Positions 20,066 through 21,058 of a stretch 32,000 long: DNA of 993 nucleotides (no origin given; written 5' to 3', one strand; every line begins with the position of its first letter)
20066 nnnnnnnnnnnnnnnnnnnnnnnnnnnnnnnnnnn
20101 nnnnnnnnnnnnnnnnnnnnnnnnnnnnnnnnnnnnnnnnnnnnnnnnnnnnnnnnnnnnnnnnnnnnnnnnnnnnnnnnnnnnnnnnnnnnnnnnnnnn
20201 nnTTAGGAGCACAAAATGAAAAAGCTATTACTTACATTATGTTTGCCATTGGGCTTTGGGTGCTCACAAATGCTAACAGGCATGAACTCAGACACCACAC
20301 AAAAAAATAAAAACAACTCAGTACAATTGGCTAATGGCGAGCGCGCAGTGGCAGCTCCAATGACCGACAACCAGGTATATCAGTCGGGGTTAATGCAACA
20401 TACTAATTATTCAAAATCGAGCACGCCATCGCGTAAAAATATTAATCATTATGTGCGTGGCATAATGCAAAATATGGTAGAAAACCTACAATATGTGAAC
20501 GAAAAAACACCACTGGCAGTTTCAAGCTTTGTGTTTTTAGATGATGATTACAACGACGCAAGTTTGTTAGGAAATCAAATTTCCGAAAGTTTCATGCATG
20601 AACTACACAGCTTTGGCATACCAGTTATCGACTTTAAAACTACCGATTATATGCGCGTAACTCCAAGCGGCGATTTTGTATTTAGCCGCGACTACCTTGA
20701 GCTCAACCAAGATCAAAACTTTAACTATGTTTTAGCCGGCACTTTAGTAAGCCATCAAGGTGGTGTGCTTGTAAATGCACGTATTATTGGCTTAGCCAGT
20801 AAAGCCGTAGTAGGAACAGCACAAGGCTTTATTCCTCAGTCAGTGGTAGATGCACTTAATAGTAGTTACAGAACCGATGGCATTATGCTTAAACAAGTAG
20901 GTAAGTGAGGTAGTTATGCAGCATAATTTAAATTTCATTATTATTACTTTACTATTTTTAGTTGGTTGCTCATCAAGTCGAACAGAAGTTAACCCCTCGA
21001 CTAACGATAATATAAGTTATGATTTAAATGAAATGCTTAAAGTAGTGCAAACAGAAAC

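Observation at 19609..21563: Tandem triplication of FlgO-like lipoproteins attached to a pilus-type operon rather than to the flagellar genes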

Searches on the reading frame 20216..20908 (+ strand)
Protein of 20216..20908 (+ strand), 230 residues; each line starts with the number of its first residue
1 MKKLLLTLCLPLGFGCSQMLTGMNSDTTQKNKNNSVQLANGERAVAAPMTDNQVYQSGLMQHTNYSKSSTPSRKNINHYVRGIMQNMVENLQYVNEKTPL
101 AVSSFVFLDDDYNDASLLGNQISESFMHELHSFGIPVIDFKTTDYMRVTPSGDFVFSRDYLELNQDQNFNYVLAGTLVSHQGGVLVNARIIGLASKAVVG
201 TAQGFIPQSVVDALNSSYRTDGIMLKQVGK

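Call 3: search_protein_families(library=pfam, proteins=[window:20216-20908:+], max_evalue=0.01)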
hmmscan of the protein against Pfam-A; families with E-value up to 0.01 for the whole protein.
window:20216-20908:+ (230 aa): 1 family
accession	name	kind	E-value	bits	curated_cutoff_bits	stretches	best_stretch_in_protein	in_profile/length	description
PF17680.6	FlgO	-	8.9e-44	148.9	22.6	1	83-210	3-129/130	FlgO protein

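Call 4: search_protein_families(library=ncbifam, proteins=[window:20216-20908:+], max_evalue=0.01)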
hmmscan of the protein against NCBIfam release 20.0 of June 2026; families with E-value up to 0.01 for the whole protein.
window:20216-20908:+ (230 aa): 0 families

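Call 13: find_homologous_proteins(query=window:20216-20908:+, max_evalue=0.00001)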
Query window:20216-20908:+ (230 aa): 530 proteins with E <= 0.00001 among 673 candidates; the best 120 are listed.
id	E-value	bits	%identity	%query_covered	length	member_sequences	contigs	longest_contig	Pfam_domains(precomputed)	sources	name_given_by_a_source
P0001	2.3e-143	493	97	100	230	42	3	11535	PF17680.7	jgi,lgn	jgi:TolB-like protein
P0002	6.1e-133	459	92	100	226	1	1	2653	PF17680.7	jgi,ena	-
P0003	7.8e-119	413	82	100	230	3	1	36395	PF17680.7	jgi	jgi:TolB-like protein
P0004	5.1e-117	407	80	99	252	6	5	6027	PF17680.7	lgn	-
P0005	3.8e-116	404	79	100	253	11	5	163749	PF17680.7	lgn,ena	-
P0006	1.0e-115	403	79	100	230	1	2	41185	PF17680.7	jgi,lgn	jgi:TolB-like protein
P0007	3.5e-115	401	77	100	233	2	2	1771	PF17680.7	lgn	-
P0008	4.0e-114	398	77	100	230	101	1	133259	PF17680.7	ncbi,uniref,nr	ncbi:hypothetical protein CWC11_04130 [Pseudoalteromonas sp. S3178]|uniref:FlgO family outer membran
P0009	7.6e-114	397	77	100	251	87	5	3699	PF17680.7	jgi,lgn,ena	jgi:TolB-like protein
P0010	9.3e-112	390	75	100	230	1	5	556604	PF17680.7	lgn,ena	-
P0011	1.0e-111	390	77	100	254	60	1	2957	PF17680.7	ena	-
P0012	1.2e-111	389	75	100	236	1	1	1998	PF17680.7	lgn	-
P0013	9.6e-111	387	76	99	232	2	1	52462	PF17680.7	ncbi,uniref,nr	ncbi:hypothetical protein P20652_1497 [Pseudoalteromonas sp. BSi20652]|uniref:FlgO family outer memb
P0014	2.1e-109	382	77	100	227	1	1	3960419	PF17680.7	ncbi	ncbi:FlgO family outer membrane protein [Pseudoalteromonas mariniglutinosa]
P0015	6.3e-109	381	76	100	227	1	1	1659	PF17680.7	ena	-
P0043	2.7e-102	359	71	100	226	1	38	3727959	PF17680.7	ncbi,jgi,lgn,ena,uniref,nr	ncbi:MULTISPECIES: FlgO family outer membrane protein [Pseudoalteromonas]|jgi:TolB-like protein|unir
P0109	9.3e-71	256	53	100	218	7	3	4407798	PF17680.7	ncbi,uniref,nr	ncbi:FlgO family outer membrane protein [Pseudoalteromonas luteoviolacea]|uniref:FlgO domain-contain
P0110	1.3e-70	255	62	72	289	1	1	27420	PF17680.7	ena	-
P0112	2.5e-69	251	67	71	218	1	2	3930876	PF17680.7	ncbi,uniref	ncbi:FlgO family outer membrane protein [Pseudoalteromonas sp. T1lg65]|uniref:FlgO family outer memb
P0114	3.5e-66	241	69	68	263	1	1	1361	PF17680.7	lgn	-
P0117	5.6e-65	237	51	99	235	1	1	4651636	PF17680.7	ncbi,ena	-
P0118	1.4e-64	236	66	69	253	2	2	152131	PF17680.7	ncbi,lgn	-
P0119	1.6e-64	236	48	99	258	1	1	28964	PF17680.7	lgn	-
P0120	1.8e-64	235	62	74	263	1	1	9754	PF17680.7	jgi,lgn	jgi:TolB-like protein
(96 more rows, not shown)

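Call 14: find_encoding_contigs(protein=P0117, flank=10000, max_places=2)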
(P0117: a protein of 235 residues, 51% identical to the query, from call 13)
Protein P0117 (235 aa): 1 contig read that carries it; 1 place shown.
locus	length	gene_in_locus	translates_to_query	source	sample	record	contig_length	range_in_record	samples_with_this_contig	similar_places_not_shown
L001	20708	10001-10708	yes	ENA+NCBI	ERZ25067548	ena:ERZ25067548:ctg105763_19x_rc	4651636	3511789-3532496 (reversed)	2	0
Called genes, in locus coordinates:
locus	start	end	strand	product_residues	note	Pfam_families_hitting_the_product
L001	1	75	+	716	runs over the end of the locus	PF00072:Response_reg, PF00989:PAS, PF13188:PAS_8 (faint), PF08448:PAS_4 (faint), PF13426:PAS_9, PF00990:GGDEF, PF00563:EAL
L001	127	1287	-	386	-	PF00155:Aminotran_1_2, PF00266:Aminotran_5, PF01053:Cys_Met_Meta_PP, PF01041:DegT_DnrJ_EryC1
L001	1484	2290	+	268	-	PF00520:Ion_trans, PF08016:PKD_channel (weak)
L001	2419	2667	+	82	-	-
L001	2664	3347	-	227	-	PF02976:MutH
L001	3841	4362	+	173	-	PF00293:NUDIX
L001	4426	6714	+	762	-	PF01590:GAF, PF13185:GAF_2, PF13492:GAF_3, PF05524:PEP-utilisers_N, PF00391:PEP-utilizers, PF02896:PEP-utilizers_C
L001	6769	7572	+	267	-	PF01925:TauE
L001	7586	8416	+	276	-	PF01790:LGT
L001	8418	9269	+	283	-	PF00303:Thymidylat_synt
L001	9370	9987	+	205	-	PF17680:FlgO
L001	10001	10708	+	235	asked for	PF17680:FlgO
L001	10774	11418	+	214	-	PF17680:FlgO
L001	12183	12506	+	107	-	-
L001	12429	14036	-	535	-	PF14104:DUF4277, PF01609:DDE_Tnp_1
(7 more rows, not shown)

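Call 15: find_encoding_contigs(protein=P0118, flank=10000, max_places=2)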
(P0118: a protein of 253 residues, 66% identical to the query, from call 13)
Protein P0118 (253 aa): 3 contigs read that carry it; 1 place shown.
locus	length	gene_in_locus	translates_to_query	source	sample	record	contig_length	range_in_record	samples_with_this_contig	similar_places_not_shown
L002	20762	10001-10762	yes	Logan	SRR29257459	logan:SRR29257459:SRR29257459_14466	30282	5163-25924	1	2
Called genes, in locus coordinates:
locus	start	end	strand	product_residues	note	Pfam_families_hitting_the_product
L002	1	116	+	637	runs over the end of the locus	PF17201:Cache_3-Cache_2, PF17203:sCache_3_2, PF17202:sCache_3_3, PF00672:HAMP, PF00015:MCPsignal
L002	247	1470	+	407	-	PF06965:Na_H_antiport_1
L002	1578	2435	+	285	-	PF00497:SBP_bac_3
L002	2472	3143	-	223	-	PF02976:MutH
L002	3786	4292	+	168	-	PF00293:NUDIX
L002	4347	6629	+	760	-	PF01590:GAF, PF13185:GAF_2, PF13492:GAF_3 (weak), PF05524:PEP-utilisers_N, PF00391:PEP-utilizers, PF02896:PEP-utilizers_C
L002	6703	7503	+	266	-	PF01925:TauE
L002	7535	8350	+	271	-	PF01790:LGT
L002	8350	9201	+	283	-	PF00303:Thymidylat_synt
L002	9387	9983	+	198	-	PF17680:FlgO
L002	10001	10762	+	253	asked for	PF17680:FlgO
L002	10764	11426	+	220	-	PF17680:FlgO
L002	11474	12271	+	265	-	PF02754:CCG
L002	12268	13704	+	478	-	PF02589:LUD_dom, PF12838:Fer4_7 (faint), PF13183:Fer4_8, PF13534:Fer4_17 (weak), PF11870:LutB_C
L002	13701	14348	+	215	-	PF02589:LUD_dom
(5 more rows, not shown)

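Call 17: search_solved_structures(query=window:20216-20908:+, max_evalue=1, show_alignments=3)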
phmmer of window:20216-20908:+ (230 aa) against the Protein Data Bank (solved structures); distinct sequences matched with E-value up to 1: 2.
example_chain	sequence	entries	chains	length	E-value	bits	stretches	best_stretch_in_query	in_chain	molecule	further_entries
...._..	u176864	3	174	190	1.6e-35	126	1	73-226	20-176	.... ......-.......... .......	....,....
9yds_Ab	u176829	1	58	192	1.6e-35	126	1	73-226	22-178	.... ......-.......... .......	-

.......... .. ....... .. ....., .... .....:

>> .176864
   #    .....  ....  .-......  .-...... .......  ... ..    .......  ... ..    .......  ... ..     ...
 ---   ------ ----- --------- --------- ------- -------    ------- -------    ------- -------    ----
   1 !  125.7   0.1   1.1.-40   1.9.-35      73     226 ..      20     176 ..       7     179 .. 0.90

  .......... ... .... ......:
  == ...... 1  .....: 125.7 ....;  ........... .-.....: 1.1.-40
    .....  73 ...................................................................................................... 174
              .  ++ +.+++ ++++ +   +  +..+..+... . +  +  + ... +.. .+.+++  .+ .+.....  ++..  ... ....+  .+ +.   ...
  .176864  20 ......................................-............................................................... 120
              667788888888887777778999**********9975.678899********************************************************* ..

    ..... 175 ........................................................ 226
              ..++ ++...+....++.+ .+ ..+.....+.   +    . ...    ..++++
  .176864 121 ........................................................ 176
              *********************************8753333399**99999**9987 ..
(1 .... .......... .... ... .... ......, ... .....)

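Call 24: list_cluster_members(proteins=[P0117, P0118, P0119, P0110, P0112, P0114, P0120, P0001, P0003, P0005])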
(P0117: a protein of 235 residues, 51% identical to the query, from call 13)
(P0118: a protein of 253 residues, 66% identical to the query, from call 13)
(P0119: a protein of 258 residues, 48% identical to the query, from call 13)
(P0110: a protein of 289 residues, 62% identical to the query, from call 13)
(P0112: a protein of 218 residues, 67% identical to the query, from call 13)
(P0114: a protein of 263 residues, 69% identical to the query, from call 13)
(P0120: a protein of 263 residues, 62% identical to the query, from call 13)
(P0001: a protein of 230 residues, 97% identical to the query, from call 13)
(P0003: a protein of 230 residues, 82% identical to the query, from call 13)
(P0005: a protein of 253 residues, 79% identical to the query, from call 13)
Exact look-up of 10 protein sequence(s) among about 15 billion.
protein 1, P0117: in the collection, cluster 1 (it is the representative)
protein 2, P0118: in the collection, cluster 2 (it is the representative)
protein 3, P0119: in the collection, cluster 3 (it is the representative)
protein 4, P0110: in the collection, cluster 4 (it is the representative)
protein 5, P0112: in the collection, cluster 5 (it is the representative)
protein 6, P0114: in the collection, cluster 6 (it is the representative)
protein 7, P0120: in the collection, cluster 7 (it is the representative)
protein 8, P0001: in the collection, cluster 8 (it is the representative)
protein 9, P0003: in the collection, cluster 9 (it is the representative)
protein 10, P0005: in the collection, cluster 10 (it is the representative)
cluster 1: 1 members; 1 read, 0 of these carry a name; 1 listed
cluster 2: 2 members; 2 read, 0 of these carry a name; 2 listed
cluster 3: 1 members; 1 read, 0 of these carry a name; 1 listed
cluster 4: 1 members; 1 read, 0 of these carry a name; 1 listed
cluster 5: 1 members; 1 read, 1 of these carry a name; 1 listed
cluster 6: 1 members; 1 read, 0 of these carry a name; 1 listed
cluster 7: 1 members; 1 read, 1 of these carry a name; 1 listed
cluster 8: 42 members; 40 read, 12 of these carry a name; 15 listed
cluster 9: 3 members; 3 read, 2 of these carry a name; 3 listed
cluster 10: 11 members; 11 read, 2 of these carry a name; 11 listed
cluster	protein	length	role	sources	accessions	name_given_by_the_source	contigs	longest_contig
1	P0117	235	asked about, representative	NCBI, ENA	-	-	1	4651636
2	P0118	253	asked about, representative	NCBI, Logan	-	-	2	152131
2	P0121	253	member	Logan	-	-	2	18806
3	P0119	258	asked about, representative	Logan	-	-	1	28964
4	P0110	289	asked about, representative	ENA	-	-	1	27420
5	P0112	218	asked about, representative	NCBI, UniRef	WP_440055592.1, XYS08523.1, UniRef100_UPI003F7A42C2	FlgO family outer membrane protein [Pseudoalteromonas sp. T1lg65] | FlgO family outer membrane protein n=1 Tax=Pseudoalteromonas sp. T1lg65 TaxID=2077101 ...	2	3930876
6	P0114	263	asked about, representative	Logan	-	-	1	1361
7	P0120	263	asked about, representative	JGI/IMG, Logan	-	TolB-like protein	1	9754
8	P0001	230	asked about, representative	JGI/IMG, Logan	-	TolB-like protein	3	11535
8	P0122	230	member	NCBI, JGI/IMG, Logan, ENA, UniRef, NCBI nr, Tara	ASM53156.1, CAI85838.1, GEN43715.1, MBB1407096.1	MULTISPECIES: FlgO family outer membrane protein [Pseudoalteromonas] | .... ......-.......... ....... n=2 Tax=Pseudoalteromonas TaxID=53246 RepID=Q3IDU6_PSET1 | strand:+ start:3431 stop:4123 length:693 start_codon:yes stop_codon:yes gene_type:complete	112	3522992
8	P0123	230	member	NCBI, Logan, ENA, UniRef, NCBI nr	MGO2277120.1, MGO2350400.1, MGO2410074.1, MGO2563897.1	FlgO family outer membrane protein [Pseudoalteromonas nigrifaciens] | FlgO family outer membrane protein n=1 Tax=Pseudoalteromonas nigrifaciens TaxID=28109 ...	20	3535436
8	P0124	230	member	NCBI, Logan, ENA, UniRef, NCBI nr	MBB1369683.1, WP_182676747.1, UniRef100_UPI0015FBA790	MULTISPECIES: FlgO family outer membrane protein [unclassified Pseudoalteromonas] | FlgO family outer membrane protein n=1 Tax=unclassified Pseudoalteromonas TaxID=194690 ... | FlgO family outer membrane protein [Pseudoalteromonas sp. SR45-4]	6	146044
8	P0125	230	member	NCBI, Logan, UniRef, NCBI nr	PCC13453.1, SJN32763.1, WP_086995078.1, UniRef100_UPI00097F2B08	FlgO family outer membrane protein [Pseudoalteromonas sp. JB197] | FlgO family outer membrane protein n=1 Tax=Pseudoalteromonas sp. JB197 TaxID=1434839 ...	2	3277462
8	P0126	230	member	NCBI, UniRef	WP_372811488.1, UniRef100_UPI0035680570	FlgO family outer membrane protein [Pseudoalteromonas nigrifaciens] | FlgO family outer membrane protein n=1 Tax=Pseudoalteromonas nigrifaciens TaxID=28109 ...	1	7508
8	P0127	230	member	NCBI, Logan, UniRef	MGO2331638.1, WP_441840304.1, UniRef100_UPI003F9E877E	MAG: FlgO family outer membrane protein [Pseudoalteromonas nigrifaciens] | FlgO family outer membrane protein n=1 Tax=Pseudoalteromonas nigrifaciens TaxID=28109 ...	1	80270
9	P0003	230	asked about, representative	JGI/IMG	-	TolB-like protein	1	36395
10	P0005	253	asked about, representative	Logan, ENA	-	-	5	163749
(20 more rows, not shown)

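Call 25: find_encoding_contigs(protein=P0109, flank=10000, max_places=1)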
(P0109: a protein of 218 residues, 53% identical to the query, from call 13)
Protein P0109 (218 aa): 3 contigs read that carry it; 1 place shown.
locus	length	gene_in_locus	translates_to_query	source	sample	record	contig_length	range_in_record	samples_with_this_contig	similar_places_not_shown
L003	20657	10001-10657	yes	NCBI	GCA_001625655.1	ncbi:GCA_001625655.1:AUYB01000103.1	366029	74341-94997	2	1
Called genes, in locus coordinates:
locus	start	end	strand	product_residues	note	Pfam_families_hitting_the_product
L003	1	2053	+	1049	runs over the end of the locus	PF00873:ACR_tran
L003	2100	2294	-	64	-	-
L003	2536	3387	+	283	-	PF00303:Thymidylat_synt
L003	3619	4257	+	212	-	-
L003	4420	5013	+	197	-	PF14352:DUF4402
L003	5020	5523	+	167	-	PF14352:DUF4402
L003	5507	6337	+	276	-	PF00345:PapD_N (faint)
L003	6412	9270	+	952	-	PF17210:SdrD_B (faint), PF13620:CarboxypepD_reg, PF17802:SpaA (weak)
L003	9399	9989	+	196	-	PF17680:FlgO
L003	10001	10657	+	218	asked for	PF17680:FlgO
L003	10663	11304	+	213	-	PF17680:FlgO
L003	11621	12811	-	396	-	PF16548:FlgT_N, PF16539:FlgT_M, PF16538:FlgT_C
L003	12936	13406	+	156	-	PF02169:LPP20 (weak)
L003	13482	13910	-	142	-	PF05130:FlgN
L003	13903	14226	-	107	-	PF04316:FlgM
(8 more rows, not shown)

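Call 26: find_encoding_contigs(protein=P0043, flank=10000, max_places=1)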
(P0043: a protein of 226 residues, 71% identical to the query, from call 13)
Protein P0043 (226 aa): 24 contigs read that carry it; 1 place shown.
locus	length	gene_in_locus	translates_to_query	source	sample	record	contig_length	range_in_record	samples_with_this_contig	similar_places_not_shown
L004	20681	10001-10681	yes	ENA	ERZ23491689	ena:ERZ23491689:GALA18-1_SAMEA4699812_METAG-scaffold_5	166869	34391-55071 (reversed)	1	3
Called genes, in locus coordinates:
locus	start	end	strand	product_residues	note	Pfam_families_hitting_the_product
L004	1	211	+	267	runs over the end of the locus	PF01790:LGT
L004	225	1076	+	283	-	PF00303:Thymidylat_synt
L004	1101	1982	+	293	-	PF00483:NTP_transferase, PF12804:NTP_transf_3 (weak)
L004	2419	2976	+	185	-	PF05036:SPOR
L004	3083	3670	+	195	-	PF05036:SPOR (weak)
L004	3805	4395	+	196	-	PF14352:DUF4402 (weak)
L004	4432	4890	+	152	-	PF14352:DUF4402 (weak)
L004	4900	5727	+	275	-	PF00345:PapD_N (weak)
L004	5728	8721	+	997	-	PF13620:CarboxypepD_reg (faint), PF17210:SdrD_B (faint)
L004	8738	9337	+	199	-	PF05036:SPOR (weak)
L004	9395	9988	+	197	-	PF17680:FlgO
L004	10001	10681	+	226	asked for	PF17680:FlgO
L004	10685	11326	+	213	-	PF17680:FlgO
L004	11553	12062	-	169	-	PF20862:DUF6843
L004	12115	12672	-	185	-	PF20862:DUF6843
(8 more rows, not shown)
